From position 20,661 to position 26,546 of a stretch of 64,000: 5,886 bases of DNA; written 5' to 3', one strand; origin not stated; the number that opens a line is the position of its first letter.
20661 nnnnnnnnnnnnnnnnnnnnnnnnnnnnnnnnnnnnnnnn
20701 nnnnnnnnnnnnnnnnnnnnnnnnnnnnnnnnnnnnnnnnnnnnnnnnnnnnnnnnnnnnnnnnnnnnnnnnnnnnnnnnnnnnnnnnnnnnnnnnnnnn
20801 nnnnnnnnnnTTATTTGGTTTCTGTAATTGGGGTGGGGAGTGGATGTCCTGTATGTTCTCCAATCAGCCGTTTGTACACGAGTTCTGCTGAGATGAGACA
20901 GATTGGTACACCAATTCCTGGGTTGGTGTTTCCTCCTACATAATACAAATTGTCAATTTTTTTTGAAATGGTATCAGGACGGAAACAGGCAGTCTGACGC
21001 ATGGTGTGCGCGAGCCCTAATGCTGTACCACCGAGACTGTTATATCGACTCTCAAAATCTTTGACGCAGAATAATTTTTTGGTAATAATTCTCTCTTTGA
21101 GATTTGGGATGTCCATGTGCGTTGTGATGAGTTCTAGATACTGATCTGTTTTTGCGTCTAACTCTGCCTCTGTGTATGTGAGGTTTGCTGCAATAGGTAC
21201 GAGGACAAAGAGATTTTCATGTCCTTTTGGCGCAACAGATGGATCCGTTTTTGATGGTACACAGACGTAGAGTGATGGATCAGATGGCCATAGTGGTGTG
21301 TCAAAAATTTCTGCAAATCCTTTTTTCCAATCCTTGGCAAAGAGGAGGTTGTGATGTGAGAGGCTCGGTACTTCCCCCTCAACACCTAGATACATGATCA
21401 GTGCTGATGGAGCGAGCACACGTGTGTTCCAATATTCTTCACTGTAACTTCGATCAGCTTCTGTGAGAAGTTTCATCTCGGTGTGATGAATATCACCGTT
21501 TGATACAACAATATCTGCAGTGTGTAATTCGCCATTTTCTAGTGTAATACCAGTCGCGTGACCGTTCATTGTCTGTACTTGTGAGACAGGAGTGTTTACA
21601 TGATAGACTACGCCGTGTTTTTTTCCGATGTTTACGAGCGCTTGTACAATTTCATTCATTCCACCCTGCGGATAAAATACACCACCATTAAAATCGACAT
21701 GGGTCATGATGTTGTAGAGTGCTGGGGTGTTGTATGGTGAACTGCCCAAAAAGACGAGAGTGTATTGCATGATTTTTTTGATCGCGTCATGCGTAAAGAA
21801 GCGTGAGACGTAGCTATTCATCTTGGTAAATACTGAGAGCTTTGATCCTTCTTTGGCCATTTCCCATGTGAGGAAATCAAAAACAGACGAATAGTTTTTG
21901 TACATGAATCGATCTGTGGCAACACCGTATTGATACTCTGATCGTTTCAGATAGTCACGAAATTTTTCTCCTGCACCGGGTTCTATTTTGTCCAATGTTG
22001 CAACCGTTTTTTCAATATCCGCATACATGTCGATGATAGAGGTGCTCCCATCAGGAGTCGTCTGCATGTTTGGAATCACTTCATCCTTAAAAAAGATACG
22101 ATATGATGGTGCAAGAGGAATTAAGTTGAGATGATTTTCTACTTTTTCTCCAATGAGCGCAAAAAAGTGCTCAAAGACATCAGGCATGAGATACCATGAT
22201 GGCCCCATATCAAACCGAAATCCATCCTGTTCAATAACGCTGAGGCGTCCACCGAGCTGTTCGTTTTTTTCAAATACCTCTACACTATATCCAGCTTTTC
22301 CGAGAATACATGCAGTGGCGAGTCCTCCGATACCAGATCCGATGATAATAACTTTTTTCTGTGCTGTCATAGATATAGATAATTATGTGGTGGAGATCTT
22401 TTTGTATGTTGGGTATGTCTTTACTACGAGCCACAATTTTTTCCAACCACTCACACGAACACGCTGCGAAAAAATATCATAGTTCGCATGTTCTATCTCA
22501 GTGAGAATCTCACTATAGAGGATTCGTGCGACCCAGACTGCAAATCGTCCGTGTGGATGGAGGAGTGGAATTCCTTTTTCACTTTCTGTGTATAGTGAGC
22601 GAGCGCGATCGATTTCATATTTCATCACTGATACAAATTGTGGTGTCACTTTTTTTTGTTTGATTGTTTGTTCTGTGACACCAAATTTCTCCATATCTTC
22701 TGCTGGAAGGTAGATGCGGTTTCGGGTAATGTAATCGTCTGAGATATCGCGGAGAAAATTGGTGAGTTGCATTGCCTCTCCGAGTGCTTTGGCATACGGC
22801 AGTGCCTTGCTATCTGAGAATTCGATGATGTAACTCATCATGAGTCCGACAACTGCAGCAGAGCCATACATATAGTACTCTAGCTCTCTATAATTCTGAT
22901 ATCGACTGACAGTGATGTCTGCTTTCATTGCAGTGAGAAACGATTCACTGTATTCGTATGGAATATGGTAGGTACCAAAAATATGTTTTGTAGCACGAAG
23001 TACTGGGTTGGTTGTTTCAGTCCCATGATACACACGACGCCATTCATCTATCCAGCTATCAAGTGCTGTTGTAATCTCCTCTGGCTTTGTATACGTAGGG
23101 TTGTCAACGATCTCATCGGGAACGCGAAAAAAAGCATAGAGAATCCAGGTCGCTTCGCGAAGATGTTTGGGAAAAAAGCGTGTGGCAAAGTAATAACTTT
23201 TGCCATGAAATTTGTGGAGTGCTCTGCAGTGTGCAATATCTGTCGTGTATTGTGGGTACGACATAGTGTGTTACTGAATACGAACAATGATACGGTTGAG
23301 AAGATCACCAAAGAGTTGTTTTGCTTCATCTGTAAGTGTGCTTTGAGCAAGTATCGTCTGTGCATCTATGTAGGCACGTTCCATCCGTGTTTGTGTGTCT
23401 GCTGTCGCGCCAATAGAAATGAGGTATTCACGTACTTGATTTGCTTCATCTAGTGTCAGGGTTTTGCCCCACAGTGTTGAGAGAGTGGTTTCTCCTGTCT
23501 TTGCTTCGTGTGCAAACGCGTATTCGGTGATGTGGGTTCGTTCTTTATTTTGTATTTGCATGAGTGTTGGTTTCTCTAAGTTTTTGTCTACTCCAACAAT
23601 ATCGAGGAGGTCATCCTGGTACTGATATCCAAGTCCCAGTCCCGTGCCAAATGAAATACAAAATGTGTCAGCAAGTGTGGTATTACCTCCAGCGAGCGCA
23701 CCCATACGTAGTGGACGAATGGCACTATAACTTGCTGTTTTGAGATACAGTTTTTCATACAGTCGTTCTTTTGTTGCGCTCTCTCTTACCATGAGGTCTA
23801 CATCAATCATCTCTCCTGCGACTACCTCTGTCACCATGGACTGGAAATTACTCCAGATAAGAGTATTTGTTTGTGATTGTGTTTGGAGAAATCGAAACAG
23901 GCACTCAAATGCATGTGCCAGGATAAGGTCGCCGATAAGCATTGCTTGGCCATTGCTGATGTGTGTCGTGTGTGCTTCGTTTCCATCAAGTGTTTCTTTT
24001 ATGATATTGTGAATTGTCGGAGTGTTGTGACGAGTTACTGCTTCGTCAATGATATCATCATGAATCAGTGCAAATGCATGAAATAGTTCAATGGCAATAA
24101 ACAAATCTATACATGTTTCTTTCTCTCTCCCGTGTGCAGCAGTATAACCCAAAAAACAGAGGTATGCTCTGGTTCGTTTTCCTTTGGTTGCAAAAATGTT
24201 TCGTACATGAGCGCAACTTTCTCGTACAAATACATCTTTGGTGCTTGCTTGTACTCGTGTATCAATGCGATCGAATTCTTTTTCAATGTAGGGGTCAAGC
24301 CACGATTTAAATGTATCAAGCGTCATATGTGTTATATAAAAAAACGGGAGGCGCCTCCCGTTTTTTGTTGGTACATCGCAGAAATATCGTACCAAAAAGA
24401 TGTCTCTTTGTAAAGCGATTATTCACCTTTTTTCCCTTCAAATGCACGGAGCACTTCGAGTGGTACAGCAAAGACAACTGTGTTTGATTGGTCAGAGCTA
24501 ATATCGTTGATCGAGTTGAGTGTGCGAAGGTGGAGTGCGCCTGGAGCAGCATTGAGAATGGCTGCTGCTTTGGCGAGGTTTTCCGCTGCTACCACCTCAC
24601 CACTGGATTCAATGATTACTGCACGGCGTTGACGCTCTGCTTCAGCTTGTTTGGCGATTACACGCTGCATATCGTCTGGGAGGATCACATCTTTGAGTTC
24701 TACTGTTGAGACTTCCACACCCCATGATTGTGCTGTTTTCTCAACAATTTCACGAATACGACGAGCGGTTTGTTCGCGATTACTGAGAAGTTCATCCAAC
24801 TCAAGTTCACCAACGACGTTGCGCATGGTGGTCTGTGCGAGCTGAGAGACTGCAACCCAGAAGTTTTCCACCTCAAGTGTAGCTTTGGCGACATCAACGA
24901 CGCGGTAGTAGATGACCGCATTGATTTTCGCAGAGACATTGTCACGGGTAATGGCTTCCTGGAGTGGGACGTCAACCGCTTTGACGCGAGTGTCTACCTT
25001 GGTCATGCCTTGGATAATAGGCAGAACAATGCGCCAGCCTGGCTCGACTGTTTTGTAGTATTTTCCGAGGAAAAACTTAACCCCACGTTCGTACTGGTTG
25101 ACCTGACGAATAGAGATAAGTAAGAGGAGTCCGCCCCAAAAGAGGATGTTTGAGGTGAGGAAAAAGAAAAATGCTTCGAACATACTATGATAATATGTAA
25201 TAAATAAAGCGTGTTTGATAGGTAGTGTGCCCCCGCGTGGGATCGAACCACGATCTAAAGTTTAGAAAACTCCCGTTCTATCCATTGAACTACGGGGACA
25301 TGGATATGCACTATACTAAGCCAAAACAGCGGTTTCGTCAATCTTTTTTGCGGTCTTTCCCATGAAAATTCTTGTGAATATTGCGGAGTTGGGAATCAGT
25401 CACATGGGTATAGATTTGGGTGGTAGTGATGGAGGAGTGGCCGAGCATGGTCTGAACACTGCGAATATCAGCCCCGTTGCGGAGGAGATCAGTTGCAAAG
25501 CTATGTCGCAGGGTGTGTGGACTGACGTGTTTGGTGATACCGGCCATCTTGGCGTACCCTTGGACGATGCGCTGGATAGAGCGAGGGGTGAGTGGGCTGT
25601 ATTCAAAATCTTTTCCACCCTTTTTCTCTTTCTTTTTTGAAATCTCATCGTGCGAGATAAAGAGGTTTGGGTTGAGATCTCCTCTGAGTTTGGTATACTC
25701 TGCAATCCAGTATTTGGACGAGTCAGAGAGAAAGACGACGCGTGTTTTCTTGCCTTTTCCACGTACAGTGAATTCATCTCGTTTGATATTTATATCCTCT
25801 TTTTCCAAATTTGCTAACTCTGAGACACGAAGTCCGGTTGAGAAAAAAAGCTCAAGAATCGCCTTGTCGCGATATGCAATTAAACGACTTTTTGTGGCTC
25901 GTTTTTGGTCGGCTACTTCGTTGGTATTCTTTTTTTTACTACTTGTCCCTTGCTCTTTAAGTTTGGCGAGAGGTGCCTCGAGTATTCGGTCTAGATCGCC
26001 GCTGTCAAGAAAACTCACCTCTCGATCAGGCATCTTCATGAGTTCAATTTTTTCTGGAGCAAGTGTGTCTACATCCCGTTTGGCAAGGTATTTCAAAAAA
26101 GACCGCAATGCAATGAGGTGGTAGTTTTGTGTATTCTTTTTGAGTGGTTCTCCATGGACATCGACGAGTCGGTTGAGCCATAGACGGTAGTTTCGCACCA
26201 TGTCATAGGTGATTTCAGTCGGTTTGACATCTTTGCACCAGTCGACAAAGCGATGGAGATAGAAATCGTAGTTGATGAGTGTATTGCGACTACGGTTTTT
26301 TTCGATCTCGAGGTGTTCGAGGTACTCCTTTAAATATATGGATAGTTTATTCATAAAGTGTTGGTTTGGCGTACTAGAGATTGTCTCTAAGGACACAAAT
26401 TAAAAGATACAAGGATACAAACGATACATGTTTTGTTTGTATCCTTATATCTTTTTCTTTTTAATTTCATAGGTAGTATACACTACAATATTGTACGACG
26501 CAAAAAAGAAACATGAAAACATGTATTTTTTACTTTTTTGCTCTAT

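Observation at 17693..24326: Photolyase plus a five-gene carotenoid cluster with a UbiA-type elongase-like / CruF-like pair (possible C45/C50 or hydrated carotenoid pathway)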

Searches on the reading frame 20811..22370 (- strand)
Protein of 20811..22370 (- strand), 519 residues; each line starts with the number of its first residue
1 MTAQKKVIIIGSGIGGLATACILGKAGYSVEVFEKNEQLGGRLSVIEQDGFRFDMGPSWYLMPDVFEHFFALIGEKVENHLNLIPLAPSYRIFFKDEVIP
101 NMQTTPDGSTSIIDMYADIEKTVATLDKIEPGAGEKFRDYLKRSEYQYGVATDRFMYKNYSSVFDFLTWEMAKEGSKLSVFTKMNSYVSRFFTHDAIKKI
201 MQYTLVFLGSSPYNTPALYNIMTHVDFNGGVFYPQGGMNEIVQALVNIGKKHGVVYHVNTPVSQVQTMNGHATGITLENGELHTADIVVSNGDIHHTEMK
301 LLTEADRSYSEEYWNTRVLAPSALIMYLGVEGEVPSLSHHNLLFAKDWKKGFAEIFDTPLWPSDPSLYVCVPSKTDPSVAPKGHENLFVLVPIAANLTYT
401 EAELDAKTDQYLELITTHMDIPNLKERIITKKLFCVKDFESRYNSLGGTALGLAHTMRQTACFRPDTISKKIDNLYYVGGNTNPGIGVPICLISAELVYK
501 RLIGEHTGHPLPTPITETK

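Call 4: search_protein_families(library=pfam, proteins=[window:20811-22370:-], max_evalue=0.01)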
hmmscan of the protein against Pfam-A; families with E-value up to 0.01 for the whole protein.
window:20811-22370:- (519 aa): 10 families
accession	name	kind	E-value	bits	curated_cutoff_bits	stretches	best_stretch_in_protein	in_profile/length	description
PF01593.30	Amino_oxidase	-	6.7e-32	111.8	19.8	1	14-496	1-436/443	Flavin containing amine oxidoreductase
PF13450.12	NAD_binding_8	-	4.9e-16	59.2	21.9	1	9-73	1-65/68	NAD(P)-binding Rossmann-like domain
PF01266.30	DAO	-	2.3e-11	44.3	27.9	2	6-40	1-35/353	FAD dependent oxidoreductase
PF03486.20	HI0933_like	-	9.5e-10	38.8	50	2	6-44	2-40/244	HI0933-like protein Rossmann domain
PF07992.20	Pyr_redox_2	-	1.2e-05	25.3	26.1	1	5-40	1-37/291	Pyridine nucleotide-disulphide oxidoreductase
PF00890.30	FAD_binding_2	-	4e-05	23.4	20.4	1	7-42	2-37/414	FAD binding domain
PF12831.13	FAD_oxidored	-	8.3e-05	22.5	27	1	7-44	2-39/416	FAD dependent oxidoreductase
PF06100.17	MCRA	-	0.00034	20.1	23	0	4-71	1-74/495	MCRA family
PF00070.33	Pyr_redox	-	0.0018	19.2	22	0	6-40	1-35/82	Pyridine nucleotide-disulphide oxidoreductase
PF01494.25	FAD_binding_3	-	0.005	16.5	22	1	6-37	3-34/349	FAD binding domain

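Call 5: search_protein_families(library=ncbifam, proteins=[window:20811-22370:-], max_evalue=0.01)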
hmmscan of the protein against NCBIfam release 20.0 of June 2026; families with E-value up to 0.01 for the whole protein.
window:20811-22370:- (519 aa): 77 families (the best 25 are shown)
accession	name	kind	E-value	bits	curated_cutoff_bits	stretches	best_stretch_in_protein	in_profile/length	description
NF058655.1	CrtID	equivalog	1.4e-187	624.3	640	1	7-498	1-477/478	bifunctional phytoene desaturase/3,4-desaturase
TIGR02734.1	crtI_fam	subfamily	5.9e-154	513.5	238.1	1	7-514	1-500/504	phytoene desaturase family protein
NF042421.1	hydcarot_desat_CrtD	equivalog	8.9e-83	278.4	500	1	5-498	2-479/487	1-hydroxycarotenoid 3,4-desaturase CrtD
NF045637.1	carotdesatCrtDProt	equivalog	4.7e-69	233.2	580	1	7-501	1-481/485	1-hydroxycarotenoid 3,4-desaturase CrtD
TIGR02730.1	carot_isom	equivalog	2.4e-31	109.1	586.9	2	214-494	203-480/493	carotenoid isomerase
NF045689.1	BCarotKetCrtO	equivalog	1.4e-26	93.2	1000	2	4-310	3-315/563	beta-carotene ketolase CrtO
TIGR02733.1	desat_CrtD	equivalog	9.9e-21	74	549.7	2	5-56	2-53/492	C-3',4' desaturase CrtD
NF005560.0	PRK07233.1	equivalog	4e-15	55.6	252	2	6-53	2-49/435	hypothetical protein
NF005547.0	PRK07208.1-3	equivalog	3.6e-12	45.8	380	2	2-58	2-58/465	hypothetical protein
NF008845.0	PRK11883.1-5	equivalog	2.3e-11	42.7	560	1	2-61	2-67/468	protoporphyrinogen oxidase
TIGR03467.1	HpnE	equivalog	2e-10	40.6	283.05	1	7-56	1-52/430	hydroxysqualene dehydroxylase HpnE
NF008843.0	PRK11883.1-3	equivalog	6.6e-10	38.6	406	1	5-75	2-74/424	protoporphyrinogen oxidase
NF005548.0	PRK07208.1-4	equivalog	2.1e-09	36.5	389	1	3-59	2-58/488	hypothetical protein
NF045599.1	bili_reduct_long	exception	1.3e-08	33.6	750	1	3-46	380-423/641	bilirubin reductase, long form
NF005545.0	PRK07208.1-1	equivalog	2e-08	33.1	451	1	4-57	7-61/504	hypothetical protein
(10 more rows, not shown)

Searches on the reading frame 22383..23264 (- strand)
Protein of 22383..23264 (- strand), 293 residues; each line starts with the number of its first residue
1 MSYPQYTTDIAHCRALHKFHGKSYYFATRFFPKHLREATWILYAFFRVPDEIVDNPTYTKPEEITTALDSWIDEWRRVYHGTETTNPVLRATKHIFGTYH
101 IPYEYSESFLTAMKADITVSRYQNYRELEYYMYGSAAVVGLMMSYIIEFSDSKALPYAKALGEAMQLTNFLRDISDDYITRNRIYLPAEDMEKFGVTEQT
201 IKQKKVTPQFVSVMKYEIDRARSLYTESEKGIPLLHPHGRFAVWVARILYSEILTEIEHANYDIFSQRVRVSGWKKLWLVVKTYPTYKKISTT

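Call 4: search_protein_families(library=pfam, proteins=[window:22383-23264:-], max_evalue=0.01)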
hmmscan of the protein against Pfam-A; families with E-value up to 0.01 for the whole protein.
window:22383-23264:- (293 aa): 1 family
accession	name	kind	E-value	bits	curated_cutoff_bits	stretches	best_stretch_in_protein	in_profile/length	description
PF00494.24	SQS_PSY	-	6.6e-73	246.1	26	1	20-274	4-262/263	Squalene/phytoene synthase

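Call 5: search_protein_families(library=ncbifam, proteins=[window:22383-23264:-], max_evalue=0.01)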
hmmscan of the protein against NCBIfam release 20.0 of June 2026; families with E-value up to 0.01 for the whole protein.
window:22383-23264:- (293 aa): 6 families
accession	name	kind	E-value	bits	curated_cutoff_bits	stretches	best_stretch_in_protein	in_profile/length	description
TIGR03465.1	HpnD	equivalog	3.2e-60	203.4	278.6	1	20-284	5-265/267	presqualene diphosphate synthase HpnD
NF045686.1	PhytoSynCyanob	equivalog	2.1e-54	184.7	550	1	11-280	22-300/310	15-cis-phytoene synthase CrtB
TIGR03464.1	HpnC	equivalog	1.8e-48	165.4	250.45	1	26-282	11-264/267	squalene synthase HpnC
NF045921.1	PhytnSynCrtBRhod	equivalog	5.3e-48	164.1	500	1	8-283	5-275/307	15-cis-phytoene synthase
NF042419.1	Phyto_syn_CrtB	equivalog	2.3e-33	116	480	1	20-283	14-282/306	15-cis-phytoene synthase CrtB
TIGR01559.1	squal_synth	equivalog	0.0017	17.6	286.75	0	10-203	3-215/337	squalene synthase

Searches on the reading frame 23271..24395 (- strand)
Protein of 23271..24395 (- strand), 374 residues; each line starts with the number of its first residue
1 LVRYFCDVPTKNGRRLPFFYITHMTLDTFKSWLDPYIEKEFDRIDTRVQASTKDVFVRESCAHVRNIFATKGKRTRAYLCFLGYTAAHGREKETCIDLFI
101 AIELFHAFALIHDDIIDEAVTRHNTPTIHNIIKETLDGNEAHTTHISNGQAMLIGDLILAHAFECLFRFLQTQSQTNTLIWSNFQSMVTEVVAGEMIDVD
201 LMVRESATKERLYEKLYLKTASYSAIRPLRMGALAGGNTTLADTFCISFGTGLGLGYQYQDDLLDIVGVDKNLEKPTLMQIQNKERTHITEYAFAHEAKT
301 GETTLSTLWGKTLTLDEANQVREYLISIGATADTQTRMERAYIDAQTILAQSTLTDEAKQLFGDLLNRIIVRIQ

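Call 4: search_protein_families(library=pfam, proteins=[window:23271-24395:-], max_evalue=0.01)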
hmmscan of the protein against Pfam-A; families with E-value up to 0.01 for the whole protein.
window:23271-24395:- (374 aa): 1 family
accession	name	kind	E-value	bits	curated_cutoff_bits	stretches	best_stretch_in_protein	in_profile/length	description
PF00348.22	polyprenyl_synt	-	6.7e-38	130.8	27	1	64-312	8-237/251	Polyprenyl synthetase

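Call 5: search_protein_families(library=ncbifam, proteins=[window:23271-24395:-], max_evalue=0.01)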
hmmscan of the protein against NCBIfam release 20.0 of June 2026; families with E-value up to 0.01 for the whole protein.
window:23271-24395:- (374 aa): 16 families
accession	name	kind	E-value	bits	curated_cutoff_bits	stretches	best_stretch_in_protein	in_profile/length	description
NF041169.1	f2_encap_cargo4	exception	5.9e-46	157.2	450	1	25-368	4-328/334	family 2 encapsulin nanocompartment cargo protein polyprenyl transferase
NF042416.1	GFPPS_Mycobact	equivalog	1.5e-35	122.8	600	1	62-366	32-342/350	bifunctional (2E,6E)-farnesyl/geranyl diphosphate synthase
NF040698.1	IdsA_Meth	equivalog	8e-27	94.3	468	1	44-340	14-295/328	short chain isoprenyl diphosphate synthase IdsA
NF041003.1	GGPP_syn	equivalog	7.5e-25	87.7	500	1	38-299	7-252/326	geranylgeranyl diphosphate synthase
NF045485.1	FPPsyn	subfamily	1.2e-21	77.1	275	1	68-293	33-247/288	farnesyl diphosphate synthase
TIGR02748.1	GerC3_HepT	equivalog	1e-19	70.9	456.55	1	55-365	29-310/319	heptaprenyl diphosphate synthase component II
TIGR02749.1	prenyl_cyano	equivalog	1.2e-19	70.6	383.2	1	62-368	34-320/322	solanesyl diphosphate synthase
NF040627.1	GFPS_Meth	equivalog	1.8e-17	63.7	600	1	63-269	31-213/285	geranylfarnesyl diphosphate synthase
NF045549.1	GGPPsyn_IdsB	equivalog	2.7e-17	62.9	475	1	67-316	60-290/346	geranylgeranyl diphosphate synthase IdsB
NF045628.1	HxpDPsynlarge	equivalog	3e-16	59.3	500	1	56-373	22-310/311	hexaprenyl-diphosphate synthase large subunit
NF040789.2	gerfarn_diphsyn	equivalog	1.6e-15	57.2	560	1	96-293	85-266/345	geranylfarnesyl diphosphate synthase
NF045685.1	GGPPSynCrtE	equivalog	1.2e-11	44.2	460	1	61-288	31-247/293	geranylgeranyl diphosphate synthase CrtE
NF008140.0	PRK10888.1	equivalog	1.6e-10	40.8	412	1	67-283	39-233/323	octaprenyl diphosphate synthase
NF007877.0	PRK10581.1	equivalog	1.1e-09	38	321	1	71-275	43-237/299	(2E,6E)-farnesyl diphosphate synthase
NF042417.1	NPPPS_Mycobact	equivalog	1.8e-09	37.1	600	1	54-330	41-289/335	nonaprenyl/(2E,6E)-farnesyl/geranylgeranyl diphosphat synthase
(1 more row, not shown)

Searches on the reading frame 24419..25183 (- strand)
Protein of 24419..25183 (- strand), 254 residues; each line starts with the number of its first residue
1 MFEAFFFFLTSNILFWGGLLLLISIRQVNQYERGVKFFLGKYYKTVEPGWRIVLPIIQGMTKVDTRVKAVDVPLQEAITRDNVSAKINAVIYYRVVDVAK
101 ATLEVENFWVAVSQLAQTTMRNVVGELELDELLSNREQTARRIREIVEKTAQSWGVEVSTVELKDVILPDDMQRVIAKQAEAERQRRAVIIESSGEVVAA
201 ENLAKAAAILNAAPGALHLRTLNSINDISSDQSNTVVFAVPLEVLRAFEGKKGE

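Call 4: search_protein_families(library=pfam, proteins=[window:24419-25183:-], max_evalue=0.01)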
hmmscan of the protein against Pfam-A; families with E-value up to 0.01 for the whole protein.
window:24419-25183:- (254 aa): 2 families
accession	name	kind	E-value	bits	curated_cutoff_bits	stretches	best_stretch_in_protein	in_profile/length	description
PF01145.31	Band_7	-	3.2e-38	132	23.6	1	27-196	2-175/176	SPFH domain / Band 7 family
PF13421.11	Band_7_1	-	3.2e-05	24.1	24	1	112-181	137-208/211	SPFH domain-Band 7 family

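Call 5: search_protein_families(library=ncbifam, proteins=[window:24419-25183:-], max_evalue=0.01)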
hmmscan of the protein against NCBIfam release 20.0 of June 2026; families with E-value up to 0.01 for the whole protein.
window:24419-25183:- (254 aa): 5 families
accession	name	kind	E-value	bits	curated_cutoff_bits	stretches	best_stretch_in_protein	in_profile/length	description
TIGR01933.1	hflK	equivalog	2.6e-18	66.4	159.4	1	26-198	2-177/261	FtsH protease activity modulator HflK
TIGR01932.1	hflC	equivalog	2.8e-10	39.5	134.4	2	18-136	13-143/318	protease modulator HflC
NF008181.0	PRK10930.1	equivalog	3.3e-06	26.2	660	1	28-180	100-255/419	FtsH protease activity modulator HflK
NF008259.0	PRK11029.1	equivalog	0.00026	20.1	427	1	19-102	14-104/334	protease modulator HflC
NF058507.1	FlotScfldFlot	equivalog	0.0046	16.1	700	1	40-192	48-209/477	flotillin lipid rafts scaffold protein FloT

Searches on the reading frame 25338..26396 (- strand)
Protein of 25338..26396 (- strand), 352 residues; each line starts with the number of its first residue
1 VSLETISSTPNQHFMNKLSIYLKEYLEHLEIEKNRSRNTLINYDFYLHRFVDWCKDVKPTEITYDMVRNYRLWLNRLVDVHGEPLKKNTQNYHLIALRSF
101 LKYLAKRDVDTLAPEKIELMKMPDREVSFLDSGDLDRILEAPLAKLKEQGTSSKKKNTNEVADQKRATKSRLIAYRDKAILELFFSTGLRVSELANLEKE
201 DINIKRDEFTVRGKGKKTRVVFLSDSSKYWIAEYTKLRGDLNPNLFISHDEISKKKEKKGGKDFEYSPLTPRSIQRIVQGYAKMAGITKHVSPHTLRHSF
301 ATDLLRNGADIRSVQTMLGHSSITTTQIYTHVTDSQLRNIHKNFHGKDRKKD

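Call 7: search_protein_families(library=pfam, proteins=[window:25338-26396:-], max_evalue=0.001)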
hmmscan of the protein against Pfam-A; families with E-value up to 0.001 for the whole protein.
window:25338-26396:- (352 aa): 4 families
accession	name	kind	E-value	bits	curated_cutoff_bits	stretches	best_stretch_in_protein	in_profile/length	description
PF00589.27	Phage_integrase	-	4.6e-42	144.1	27.1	1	169-334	16-170/172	Phage integrase family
PF02899.23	Phage_int_SAM_1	-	2.1e-13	50.8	22.3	1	22-107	1-82/83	Phage integrase, N-terminal SAM-like domain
PF13102.12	Phage_int_SAM_5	-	6.9e-10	39.6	22.3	1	21-108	5-86/98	Phage integrase SAM-like domain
PF13495.12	Phage_int_SAM_4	-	2.2e-07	31.6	27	1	23-110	3-84/85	Phage integrase, N-terminal SAM-like domain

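Call 47: search_protein_families(library=ncbifam, proteins=[window:25338-26354:-], max_evalue=0.001)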
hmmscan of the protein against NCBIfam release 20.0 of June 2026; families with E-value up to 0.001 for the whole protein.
window:25338-26354:- (338 aa): 13 families
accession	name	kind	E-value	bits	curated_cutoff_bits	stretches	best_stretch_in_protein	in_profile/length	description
TIGR02224.1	recomb_XerC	equivalog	2.6e-67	227.3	335.15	2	141-335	109-294/295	tyrosine recombinase XerC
NF001399.0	PRK00283.1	subfamily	1.3e-66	224.9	279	1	6-333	7-298/300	tyrosine recombinase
TIGR02225.1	recomb_XerD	equivalog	6e-66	222.7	329.6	1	10-332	2-288/290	site-specific tyrosine recombinase XerD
NF040815.2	recomb_XerA_Arch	equivalog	4.9e-63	213.2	220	1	10-326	2-262/263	site-specific tyrosine recombinase/integron integrase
NF002331.0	PRK01287.1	subfamily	1.4e-52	178.9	371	1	4-337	26-331/365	site-specific tyrosine recombinase XerC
TIGR02249.1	integrase_gron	subfamily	1.7e-34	119.6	265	2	250-323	232-305/315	integron integrase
NF003462.0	PRK05084.1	equivalog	3.3e-34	118.2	267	1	160-327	194-353/360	tyrosine recombinase XerS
NF011946.0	PRK15417.1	equivalog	1.1e-22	80.6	435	1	259-320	256-317/337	integron integrase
NF007371.0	PRK09871.1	subfamily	5.5e-12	45.6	222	1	145-322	10-178/198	tyrosine-type DNA invertase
NF040693.1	recomb_GmtY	equivalog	6.4e-12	45.4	340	1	227-325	349-439/441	gamma-mobile-trio recombinase GmtY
NF007370.0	PRK09870.1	subfamily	1.2e-11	44.6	221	1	144-336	15-197/200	tyrosine-type DNA invertase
NF041502.1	integrase_1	equivalog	4.4e-08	32.3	350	1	267-328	309-370/484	site-specific integrase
NF002685.0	PRK02436.1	equivalog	5e-05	23.2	178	0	139-315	97-243/245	site-specific tyrosine recombinase XerD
